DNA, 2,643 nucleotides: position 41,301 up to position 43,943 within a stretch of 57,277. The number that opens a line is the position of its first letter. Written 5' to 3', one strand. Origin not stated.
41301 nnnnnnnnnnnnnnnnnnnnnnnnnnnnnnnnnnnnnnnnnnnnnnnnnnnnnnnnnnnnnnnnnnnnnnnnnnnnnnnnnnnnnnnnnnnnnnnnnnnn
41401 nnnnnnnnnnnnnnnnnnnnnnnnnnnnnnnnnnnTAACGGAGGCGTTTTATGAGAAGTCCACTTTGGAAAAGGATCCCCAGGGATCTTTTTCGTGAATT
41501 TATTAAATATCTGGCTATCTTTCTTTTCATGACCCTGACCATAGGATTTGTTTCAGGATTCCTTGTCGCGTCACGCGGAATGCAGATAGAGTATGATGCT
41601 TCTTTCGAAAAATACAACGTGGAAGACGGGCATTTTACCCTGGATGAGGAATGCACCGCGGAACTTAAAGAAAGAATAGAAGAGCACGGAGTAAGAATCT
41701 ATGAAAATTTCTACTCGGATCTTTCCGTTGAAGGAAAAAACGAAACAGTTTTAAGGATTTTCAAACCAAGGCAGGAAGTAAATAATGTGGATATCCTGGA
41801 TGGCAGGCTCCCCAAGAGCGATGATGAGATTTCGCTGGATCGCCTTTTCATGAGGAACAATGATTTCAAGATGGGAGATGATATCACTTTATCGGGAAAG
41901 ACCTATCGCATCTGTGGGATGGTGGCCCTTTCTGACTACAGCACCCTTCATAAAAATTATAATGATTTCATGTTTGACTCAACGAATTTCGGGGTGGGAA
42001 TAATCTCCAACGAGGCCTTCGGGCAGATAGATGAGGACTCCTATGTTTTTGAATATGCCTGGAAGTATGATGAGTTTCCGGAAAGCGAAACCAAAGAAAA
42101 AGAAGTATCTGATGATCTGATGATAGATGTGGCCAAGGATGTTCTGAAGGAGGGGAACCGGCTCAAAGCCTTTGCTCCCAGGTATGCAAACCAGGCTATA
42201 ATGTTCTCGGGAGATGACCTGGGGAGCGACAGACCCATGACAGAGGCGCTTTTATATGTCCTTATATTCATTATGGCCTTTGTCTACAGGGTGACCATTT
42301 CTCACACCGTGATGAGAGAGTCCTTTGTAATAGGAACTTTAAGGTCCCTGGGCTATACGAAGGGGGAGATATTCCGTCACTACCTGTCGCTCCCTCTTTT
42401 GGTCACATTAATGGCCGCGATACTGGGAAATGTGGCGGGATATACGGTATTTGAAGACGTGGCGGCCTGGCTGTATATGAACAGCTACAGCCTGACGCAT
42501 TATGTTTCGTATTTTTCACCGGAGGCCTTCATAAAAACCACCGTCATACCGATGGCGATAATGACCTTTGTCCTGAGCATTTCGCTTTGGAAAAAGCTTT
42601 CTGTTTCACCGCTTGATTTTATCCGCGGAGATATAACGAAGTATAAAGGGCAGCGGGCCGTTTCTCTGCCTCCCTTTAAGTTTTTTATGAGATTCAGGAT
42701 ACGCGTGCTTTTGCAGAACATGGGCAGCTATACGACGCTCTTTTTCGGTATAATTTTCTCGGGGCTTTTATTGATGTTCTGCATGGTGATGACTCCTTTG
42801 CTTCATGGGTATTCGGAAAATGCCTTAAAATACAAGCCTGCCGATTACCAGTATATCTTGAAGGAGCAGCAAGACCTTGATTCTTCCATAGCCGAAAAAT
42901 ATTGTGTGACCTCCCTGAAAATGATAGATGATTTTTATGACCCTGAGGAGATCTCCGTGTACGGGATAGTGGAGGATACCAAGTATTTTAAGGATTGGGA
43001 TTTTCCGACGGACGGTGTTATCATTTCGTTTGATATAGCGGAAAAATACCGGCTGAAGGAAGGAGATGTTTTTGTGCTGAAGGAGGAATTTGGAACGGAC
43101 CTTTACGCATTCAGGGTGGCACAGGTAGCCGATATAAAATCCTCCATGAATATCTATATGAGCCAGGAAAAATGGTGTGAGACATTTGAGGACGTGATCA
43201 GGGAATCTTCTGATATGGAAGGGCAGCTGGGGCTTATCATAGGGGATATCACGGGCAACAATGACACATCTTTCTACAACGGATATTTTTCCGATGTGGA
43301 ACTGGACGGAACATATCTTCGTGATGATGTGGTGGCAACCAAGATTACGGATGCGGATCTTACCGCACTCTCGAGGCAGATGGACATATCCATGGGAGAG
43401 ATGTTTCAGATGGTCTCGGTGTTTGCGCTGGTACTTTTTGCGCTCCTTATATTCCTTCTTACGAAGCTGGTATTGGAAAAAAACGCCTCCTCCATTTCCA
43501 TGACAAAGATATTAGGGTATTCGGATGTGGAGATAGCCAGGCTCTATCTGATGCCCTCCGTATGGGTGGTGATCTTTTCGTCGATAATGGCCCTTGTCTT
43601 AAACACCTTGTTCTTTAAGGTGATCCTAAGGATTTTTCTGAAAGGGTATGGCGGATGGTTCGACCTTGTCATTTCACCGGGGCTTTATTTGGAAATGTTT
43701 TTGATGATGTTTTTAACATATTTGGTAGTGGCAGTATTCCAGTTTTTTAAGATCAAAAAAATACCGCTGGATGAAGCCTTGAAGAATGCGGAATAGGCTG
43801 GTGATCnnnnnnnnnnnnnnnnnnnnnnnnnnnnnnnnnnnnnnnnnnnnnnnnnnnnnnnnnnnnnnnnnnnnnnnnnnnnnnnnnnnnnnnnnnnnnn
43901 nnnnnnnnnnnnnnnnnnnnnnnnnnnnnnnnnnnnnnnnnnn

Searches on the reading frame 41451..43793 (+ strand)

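Call 5: search_protein_families(library=pfam, proteins=[window:41451-43793:+], max_evalue=0.01)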
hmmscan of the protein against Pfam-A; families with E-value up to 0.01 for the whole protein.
window:41451-43793:+ (781 aa): 1 family
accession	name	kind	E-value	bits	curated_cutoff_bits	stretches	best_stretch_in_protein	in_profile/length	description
PF02687.27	FtsX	-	2.6e-22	79.5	25.5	2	267-384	3-117/120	FtsX-like permease C-terminal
